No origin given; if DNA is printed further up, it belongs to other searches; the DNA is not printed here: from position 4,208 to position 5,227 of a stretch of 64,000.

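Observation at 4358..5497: UPF0280/COG2122 plus NIL-ferredoxin pair wedged between hypE and the hydrogenase operon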

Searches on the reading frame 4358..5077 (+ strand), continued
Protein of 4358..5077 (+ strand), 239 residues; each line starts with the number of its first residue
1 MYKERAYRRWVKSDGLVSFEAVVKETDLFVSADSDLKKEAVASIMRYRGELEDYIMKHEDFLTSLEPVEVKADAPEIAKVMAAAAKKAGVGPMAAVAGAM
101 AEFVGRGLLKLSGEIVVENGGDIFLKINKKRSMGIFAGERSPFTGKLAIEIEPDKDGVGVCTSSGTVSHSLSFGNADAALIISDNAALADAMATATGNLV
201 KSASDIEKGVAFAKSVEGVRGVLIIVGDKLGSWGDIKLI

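Call 56: find_homologous_proteins(query=P0370)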
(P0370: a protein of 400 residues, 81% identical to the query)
Query P0370 (400 aa): 8000 proteins with E <= 0.001 among 8000 candidates; the best 120 are listed.
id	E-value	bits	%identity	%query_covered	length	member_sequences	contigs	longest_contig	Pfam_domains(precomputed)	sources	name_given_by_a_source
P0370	5.7e-268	907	100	100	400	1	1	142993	PF01837.23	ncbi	ncbi:MAG: homocysteine biosynthesis protein [Candidatus Omnitrophota bacterium]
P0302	1.3e-234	797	85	100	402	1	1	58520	PF01837.23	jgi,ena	-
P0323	3.6e-233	792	85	100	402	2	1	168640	PF01837.23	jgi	jgi:uncharacterized protein (DUF39 family)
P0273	1.4e-231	787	85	100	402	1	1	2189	PF01837.23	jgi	-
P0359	2.8e-231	786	86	100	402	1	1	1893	PF01837.23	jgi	jgi:uncharacterized protein (DUF39 family)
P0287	3.7e-231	785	84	100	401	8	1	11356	PF01837.23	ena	-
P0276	5.5e-231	785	85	100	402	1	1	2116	PF01837.23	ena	-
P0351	2.8e-229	779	84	100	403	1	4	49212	PF01837.23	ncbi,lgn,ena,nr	ncbi:MAG: homocysteine biosynthesis protein [Candidatus Omnitrophica bacterium]|nr:homocysteine bios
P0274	8.5e-229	778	84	100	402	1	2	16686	PF01837.23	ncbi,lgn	-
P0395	1.7e-228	777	83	100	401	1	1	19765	PF01837.23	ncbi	-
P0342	6.5e-228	775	84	100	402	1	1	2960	PF01837.23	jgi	-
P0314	7.0e-228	775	83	100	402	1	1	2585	PF01837.23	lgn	-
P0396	1.1e-227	774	84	100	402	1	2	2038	PF01837.23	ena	-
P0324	1.3e-227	774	84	100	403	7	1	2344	PF01837.23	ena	-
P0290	1.5e-227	773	83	100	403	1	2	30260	PF01837.23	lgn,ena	-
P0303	1.8e-227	773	83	100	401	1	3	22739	PF01837.23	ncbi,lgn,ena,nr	ncbi:MAG: homocysteine biosynthesis protein [Candidatus Omnitrophica bacterium]|nr:homocysteine bios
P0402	2.3e-225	766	81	100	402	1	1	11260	PF01837.23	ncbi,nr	ncbi:MAG: homocysteine biosynthesis protein [Candidatus Omnitrophica bacterium]|nr:homocysteine bios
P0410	8.9e-224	761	81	100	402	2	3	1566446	PF01837.23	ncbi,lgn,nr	ncbi:MAG: homocysteine biosynthesis protein [Candidatus Omnitrophica bacterium]|nr:homocysteine bios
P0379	1.8e-223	760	84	100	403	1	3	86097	PF01837.23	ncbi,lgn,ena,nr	ncbi:MAG: homocysteine biosynthesis protein [Candidatus Omnitrophica bacterium]|nr:homocysteine bios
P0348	2.1e-222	757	81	100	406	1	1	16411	PF01837.23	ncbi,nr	ncbi:MAG: homocysteine biosynthesis protein [Candidatus Omnitrophica bacterium]|nr:homocysteine bios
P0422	6.4e-222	755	80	100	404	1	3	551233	PF01837.23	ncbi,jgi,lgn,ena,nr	ncbi:MAG: homocysteine biosynthesis protein [Candidatus Omnitrophica bacterium]|nr:homocysteine bios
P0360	3.7e-221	752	81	100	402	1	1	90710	PF01837.23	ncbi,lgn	-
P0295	4.6e-221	752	81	100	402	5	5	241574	PF01837.23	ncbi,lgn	-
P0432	1.0e-220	751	82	99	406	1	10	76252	PF01837.23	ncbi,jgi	-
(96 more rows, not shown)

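Call 57: predict_structure(protein=window:4358-5077:+)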
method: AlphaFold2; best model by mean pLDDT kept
length: 239 residues; sequences in the alignment: 1
mean_pLDDT: 37.2   pTM: 0.26
mean pLDDT of the five models: 37.2, 36.2, 32.4, 31.6, 31.4
residues with pLDDT >= 90: 0; 70-90: 0; 50-70: 16; < 50: 223
segments of 3 or more residues with pLDDT < 50: 1-78, 87-97, 99-203, 216-239
pLDDT, mean of each block of 10 residues (from residue 1): 23 23 28 40 44 43 35 45 49 48 42 31 29 24 26 34 30 35 41 44 51 51 41 35
secondary structure, 60 per line:
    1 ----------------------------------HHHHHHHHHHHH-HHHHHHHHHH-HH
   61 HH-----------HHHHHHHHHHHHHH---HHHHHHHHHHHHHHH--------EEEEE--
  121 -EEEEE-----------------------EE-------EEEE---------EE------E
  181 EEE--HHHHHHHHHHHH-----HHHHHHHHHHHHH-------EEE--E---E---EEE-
elements in order: H35-46 H48-57 H59-62 H74-87 H91-105 E114-118 E122-126 E159-162 E180-183 H186-197 H203-215 E223-225 E236-238

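Call 58: find_encoding_contigs(protein=P0036, flank=10000, max_places=3)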
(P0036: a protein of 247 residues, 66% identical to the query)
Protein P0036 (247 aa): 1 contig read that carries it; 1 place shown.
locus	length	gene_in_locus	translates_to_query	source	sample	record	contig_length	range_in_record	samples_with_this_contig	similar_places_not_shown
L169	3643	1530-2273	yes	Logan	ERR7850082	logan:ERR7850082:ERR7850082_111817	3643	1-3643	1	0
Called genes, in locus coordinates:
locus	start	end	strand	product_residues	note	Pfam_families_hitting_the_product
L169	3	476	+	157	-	?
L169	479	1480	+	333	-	PF00586:AIRS, PF02769:AIRS_C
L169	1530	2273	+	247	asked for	PF27030:AbpE_bact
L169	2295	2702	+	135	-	PF09383:NIL, PF12838:Fer4_7 (weak), PF00037:Fer4, PF12837:Fer4_6 (weak), PF13237:Fer4_10, PF14697:Fer4_21, PF12838:Fer4_7, PF13187:Fer4_9, +6 more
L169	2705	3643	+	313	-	?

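Call 59: find_encoding_contigs(protein=P0410, flank=10000, max_places=2)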
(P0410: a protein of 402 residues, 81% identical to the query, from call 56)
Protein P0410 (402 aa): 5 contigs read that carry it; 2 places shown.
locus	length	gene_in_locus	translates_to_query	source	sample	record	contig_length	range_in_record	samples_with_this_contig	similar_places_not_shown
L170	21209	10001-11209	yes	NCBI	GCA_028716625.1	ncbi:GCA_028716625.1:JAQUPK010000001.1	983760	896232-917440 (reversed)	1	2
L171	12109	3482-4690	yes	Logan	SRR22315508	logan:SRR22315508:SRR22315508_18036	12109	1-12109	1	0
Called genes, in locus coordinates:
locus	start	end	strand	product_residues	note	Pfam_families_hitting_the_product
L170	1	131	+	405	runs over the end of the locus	PF01595:CNNM, PF00571:CBS, PF03471:CorC_HlyC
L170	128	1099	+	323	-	PF01595:CNNM, PF00571:CBS (faint)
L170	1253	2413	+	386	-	-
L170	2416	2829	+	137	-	PF07610:DUF1573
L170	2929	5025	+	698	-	PF03030:H_PPase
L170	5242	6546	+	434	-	PF00860:Xan_ur_permease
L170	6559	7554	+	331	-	PF02568:ThiI, PF03054:tRNA_Me_trans, PF18297:NFACT-R_2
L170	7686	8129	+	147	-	PF02082:Rrf2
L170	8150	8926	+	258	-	PF01946:Thi4, PF00890:FAD_binding_2 (faint), PF01266:DAO (weak), PF03486:HI0933_like (weak), PF07992:Pyr_redox_2 (weak), PF12831:FAD_oxidored, PF13450:NAD_binding_8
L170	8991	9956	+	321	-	PF00291:PALP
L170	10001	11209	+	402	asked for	PF01837:HcyBio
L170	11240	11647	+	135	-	PF09383:NIL, PF00037:Fer4 (weak), PF12837:Fer4_6 (weak), PF13237:Fer4_10, PF14697:Fer4_21, PF12838:Fer4_7, PF13187:Fer4_9, PF00037:Fer4 (weak), +4 more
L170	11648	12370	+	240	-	PF27030:AbpE_bact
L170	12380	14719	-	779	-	PF09586:YfhO (weak)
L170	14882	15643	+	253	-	PF03116:NQR2_RnfD_RnfE (weak)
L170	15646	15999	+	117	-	-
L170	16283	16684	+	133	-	PF02082:Rrf2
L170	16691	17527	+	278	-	PF00037:Fer4 (weak), PF12797:Fer4_2 (faint), PF12837:Fer4_6 (weak), PF12838:Fer4_7 (faint), PF13237:Fer4_10, PF14697:Fer4_21 (weak), PF13187:Fer4_9 (weak), PF27217:AF_0155, +2 more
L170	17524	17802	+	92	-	-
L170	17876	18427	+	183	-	PF12654:DUF3786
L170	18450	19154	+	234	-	PF00970:FAD_binding_6 (faint), PF00175:NAD_binding_1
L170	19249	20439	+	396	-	PF00753:Lactamase_B, PF19583:ODP, PF00258:Flavodoxin_1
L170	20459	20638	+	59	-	PF02915:Rubrerythrin (weak)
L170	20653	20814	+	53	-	PF00301:Rubredoxin, PF21349:RUBY_RBDX (faint)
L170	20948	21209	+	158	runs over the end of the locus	PF00210:Ferritin, PF02915:Rubrerythrin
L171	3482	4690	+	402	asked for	PF01837:HcyBio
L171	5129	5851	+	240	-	PF27030:AbpE_bact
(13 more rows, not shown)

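Call 61: search_solved_structures(query=A1, max_evalue=10)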
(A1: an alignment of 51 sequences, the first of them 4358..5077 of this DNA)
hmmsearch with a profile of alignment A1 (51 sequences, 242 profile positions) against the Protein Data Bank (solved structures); distinct sequences matched with E-value up to 10: 6.
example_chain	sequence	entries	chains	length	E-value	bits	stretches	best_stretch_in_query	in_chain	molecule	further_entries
2o34_A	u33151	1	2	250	1.9e-66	227.2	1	7-240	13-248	Hypothetical protein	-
5o9x_A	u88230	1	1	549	0.34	13.5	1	173-212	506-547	Phosphoacetylglucosamine mutase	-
4bju_A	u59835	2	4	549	0.34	13.5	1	173-212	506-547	N-ACETYLGLUCOSAMINE-PHOSPHATE MUTASE | Phosphoacetylglucosamine mutase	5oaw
6dzi_k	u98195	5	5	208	0.91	12.1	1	186-232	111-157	30S ribosomal protein S3 | Small ribosomal subunit protein uS3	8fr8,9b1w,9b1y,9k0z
8yp6_c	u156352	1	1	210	0.92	12.1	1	186-232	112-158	Small ribosomal subunit protein uS3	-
32nj_C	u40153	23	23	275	2.2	10.8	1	186-232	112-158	Small ribosomal subunit protein uS3 | 30S ribosomal protein S3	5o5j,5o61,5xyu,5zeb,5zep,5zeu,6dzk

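Call 66: predict_structure(alignment_id=A3)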
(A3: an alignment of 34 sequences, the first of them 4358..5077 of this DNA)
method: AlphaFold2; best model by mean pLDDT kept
length: 239 residues; sequences in the alignment: 34
mean_pLDDT: 89.0   pTM: 0.88
mean pLDDT of the five models: 89.0, 87.0, 86.9, 86.7, 83.9
residues with pLDDT >= 90: 172; 70-90: 47; 50-70: 8; < 50: 12
segments of 3 or more residues with pLDDT < 50: 1-5, 166-172
pLDDT, mean of each block of 10 residues (from residue 1): 52 91 90 97 97 94 93 96 96 95 97 94 94 84 87 91 55 69 97 91 93 97 92 95
secondary structure, 60 per line:
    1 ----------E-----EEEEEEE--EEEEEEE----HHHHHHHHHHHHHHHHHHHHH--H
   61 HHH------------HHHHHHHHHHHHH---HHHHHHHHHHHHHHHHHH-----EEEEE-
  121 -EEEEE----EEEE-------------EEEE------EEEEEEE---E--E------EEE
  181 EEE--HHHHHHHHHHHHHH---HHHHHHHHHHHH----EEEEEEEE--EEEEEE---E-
elements in order: E17-23 E26-32 H37-57 H60-63 H76-88 H92-109 E115-119 E122-126 E131-134 E148-151 E158-164 E178-183 H186-199 H203-214 E219-226 E229-234

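Call 68: fold_search(model_id=the predicted structure, library=pdb)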
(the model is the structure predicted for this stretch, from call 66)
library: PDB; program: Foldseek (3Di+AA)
matches with E <= 10: 233; with E <= 0.001: 41
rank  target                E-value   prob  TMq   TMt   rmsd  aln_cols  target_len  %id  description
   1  2o34_A                9.9e-23  1.00  0.84  0.81   6.8       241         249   36  Crystal structure of protein DVU1097 from Desulfovibrio vulgaris Hildenborough, Pfam DUF375 (released 2006-12-12)
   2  2o34_B                7.2e-22  1.00  0.85  0.88   3.7       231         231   37  Crystal structure of protein DVU1097 from Desulfovibrio vulgaris Hildenborough, Pfam DUF375 (released 2006-12-12)
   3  7esb                  3.5e-07  1.00  0.58  0.46  10.1       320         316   15  FmnB complexed with ATP (released 2021-11-03)
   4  4xgw_B                5.6e-07  1.00  0.57  0.46   6.6       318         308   14  Crystal structure of Escherichia coli Flavin trafficking protein, an FMN transferase, E169K mutant (released 2015-12-16)
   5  4xgx_A                6.0e-07  1.00  0.54  0.46   8.0       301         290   16  Crystal structure of Escherichia coli Flavin trafficking protein, an FMN transferase, Y60N mutant, ADP-inhibited (released 2015-12-16)
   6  7esc                  7.1e-07  1.00  0.58  0.45   9.1       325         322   14  FmnB complexed with AMP (released 2021-11-03)
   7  4xgw_C                1.0e-06  1.00  0.58  0.47   6.3       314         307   15  Crystal structure of Escherichia coli Flavin trafficking protein, an FMN transferase, E169K mutant (released 2015-12-16)
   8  4xgv_B                1.2e-06  1.00  0.55  0.44   7.3       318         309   14  Crystal structure of Escherichia coli Flavin trafficking protein, an FMN transferase (released 2015-12-16)
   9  4xdr                  1.3e-06  1.00  0.58  0.44  10.0       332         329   14  Crystal structure of Treponema pallidum TP0796 Flavin trafficking protein, a bifunctional FMN transferase/FAD pyrophosph (released 2015-10-14)
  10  4xgv_C                1.3e-06  1.00  0.55  0.44   8.6       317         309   14  Crystal structure of Escherichia coli Flavin trafficking protein, an FMN transferase (released 2015-12-16)
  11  7f2u_B                1.3e-06  1.00  0.63  0.49   5.8       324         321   13  FmnB complexed with ADP (released 2021-11-03)
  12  6nxi                  1.5e-06  1.00  0.45  0.37  11.3       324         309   13  Flavin Transferase ApbE from Vibrio cholerae (released 2019-03-13)
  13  5mgy_B                1.6e-06  1.00  0.61  0.50   6.7       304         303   15  Crystal structure of Pseudomonas stutzeri flavinyl transferase ApbE, apo form (released 2016-12-14)
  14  4xgx_B                1.6e-06  1.00  0.56  0.47   6.1       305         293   15  Crystal structure of Escherichia coli Flavin trafficking protein, an FMN transferase, Y60N mutant, ADP-inhibited (released 2015-12-16)
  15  2o18_C                1.8e-06  1.00  0.56  0.45   6.4       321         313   12  Crystal structure of a Thiamine biosynthesis lipoprotein apbE, NorthEast Strcutural Genomics target ER559 (released 2006-12-05)
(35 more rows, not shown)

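Call 81: find_encoding_contigs(protein=P0422, flank=10000, max_places=4)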
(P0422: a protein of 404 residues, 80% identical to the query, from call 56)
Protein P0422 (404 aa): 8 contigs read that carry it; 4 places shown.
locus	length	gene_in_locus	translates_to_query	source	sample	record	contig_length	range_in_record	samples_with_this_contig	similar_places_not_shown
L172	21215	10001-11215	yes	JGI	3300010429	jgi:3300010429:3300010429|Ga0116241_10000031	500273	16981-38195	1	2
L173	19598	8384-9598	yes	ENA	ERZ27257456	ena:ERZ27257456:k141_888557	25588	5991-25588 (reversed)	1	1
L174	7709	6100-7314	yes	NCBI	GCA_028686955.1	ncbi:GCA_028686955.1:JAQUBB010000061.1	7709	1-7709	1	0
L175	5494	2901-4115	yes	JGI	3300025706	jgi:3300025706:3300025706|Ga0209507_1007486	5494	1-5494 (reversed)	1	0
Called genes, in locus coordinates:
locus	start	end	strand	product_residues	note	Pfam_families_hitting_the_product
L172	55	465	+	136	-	PF02082:Rrf2, PF12802:MarR_2 (weak)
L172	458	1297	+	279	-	PF00037:Fer4, PF12797:Fer4_2 (faint), PF12837:Fer4_6, PF12838:Fer4_7 (faint), PF13237:Fer4_10, PF14697:Fer4_21 (weak), PF13187:Fer4_9 (weak), PF27217:AF_0155, +2 more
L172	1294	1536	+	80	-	-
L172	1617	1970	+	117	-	PF01329:Pterin_4a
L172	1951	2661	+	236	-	PF00970:FAD_binding_6 (weak), PF08030:NAD_binding_6 (faint), PF00175:NAD_binding_1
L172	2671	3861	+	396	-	PF00753:Lactamase_B, PF19583:ODP, PF00258:Flavodoxin_1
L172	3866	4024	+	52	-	PF00301:Rubredoxin, PF21349:RUBY_RBDX (faint)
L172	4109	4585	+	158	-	PF00210:Ferritin, PF02915:Rubrerythrin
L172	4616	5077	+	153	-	PF01243:PNPOx_N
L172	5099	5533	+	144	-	PF21349:RUBY_RBDX, PF01880:Desulfoferrodox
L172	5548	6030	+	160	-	PF02915:Rubrerythrin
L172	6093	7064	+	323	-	PF04055:Radical_SAM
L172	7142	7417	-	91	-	-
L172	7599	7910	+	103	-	PF13411:MerR_1, PF00376:MerR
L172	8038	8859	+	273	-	PF01946:Thi4, PF00890:FAD_binding_2 (weak), PF01266:DAO (weak), PF03486:HI0933_like, PF07992:Pyr_redox_2 (weak), PF12831:FAD_oxidored, PF13450:NAD_binding_8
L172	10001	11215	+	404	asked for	PF01837:HcyBio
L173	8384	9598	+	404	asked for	PF01837:HcyBio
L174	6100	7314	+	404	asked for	PF01837:HcyBio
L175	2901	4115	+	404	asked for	PF01837:HcyBio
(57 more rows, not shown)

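Call 82: find_encoding_contigs(protein=P0432, flank=10000, max_places=4)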
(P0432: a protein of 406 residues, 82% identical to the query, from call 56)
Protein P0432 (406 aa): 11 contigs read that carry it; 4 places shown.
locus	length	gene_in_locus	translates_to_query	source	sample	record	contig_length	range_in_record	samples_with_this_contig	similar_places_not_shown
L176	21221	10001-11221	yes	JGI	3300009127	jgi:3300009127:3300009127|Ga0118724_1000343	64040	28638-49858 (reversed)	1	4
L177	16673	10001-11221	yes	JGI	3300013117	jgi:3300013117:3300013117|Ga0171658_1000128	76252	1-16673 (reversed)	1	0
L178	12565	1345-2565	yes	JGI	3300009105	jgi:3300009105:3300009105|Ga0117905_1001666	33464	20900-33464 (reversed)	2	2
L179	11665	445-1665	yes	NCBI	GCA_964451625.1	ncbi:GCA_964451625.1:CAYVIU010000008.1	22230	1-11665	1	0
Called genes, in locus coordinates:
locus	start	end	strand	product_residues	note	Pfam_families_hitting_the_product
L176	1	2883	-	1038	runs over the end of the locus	PF00873:ACR_tran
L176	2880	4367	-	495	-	PF02321:OEP (weak)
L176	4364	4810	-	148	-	PF22381:Staph_reg_Sar_Rot, PF01047:MarR, PF12802:MarR_2, PF13463:HTH_27 (weak), PF13412:HTH_24 (weak), PF22166:WHD_ArnR1 (weak)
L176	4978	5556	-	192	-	PF02632:BioY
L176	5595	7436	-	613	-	PF07715:Plug, PF00593:TonB_dep_Rec_b-barrel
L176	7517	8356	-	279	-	PF01946:Thi4, PF01494:FAD_binding_3 (faint), PF00890:FAD_binding_2 (faint), PF01266:DAO (faint), PF03486:HI0933_like (weak), PF07992:Pyr_redox_2 (weak), PF12831:FAD_oxidored, PF13450:NAD_binding_8 (weak)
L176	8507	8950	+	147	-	PF02082:Rrf2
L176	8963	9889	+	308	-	PF00291:PALP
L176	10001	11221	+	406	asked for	PF01837:HcyBio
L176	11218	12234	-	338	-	PF02568:ThiI, PF03054:tRNA_Me_trans, PF18297:NFACT-R_2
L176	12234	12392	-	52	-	PF00301:Rubredoxin, PF21349:RUBY_RBDX (faint)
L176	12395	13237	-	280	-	PF12838:Fer4_7 (faint), PF25160:LdpA_Fe-S-bd (faint), PF00037:Fer4 (weak), PF12837:Fer4_6 (weak), PF13237:Fer4_10, PF14697:Fer4_21 (weak), PF13187:Fer4_9 (weak), PF27217:AF_0155, +1 more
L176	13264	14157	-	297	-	PF03773:ArsP_1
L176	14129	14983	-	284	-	PF01063:Aminotran_4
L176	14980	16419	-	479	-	PF04715:, PF00425:Chorismate_bind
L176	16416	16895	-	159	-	PF01327:Pep_deformylase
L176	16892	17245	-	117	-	PF02261:Asp_decarbox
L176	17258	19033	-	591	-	PF17297:PEPCK_N, PF00821:PEPCK_GTP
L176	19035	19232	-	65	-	PF20095:DUF6485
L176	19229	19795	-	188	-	PF02525:Flavodoxin_2, PF03358:FMN_red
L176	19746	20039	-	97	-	-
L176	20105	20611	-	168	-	PF01750:HycI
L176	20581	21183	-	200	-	PF12838:Fer4_7, PF00037:Fer4, PF12837:Fer4_6 (weak), PF13187:Fer4_9 (weak)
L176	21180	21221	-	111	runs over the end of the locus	PF03334:PhaG_MnhG_YufB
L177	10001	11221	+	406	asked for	PF01837:HcyBio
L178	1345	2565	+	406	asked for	PF01837:HcyBio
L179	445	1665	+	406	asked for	PF01837:HcyBio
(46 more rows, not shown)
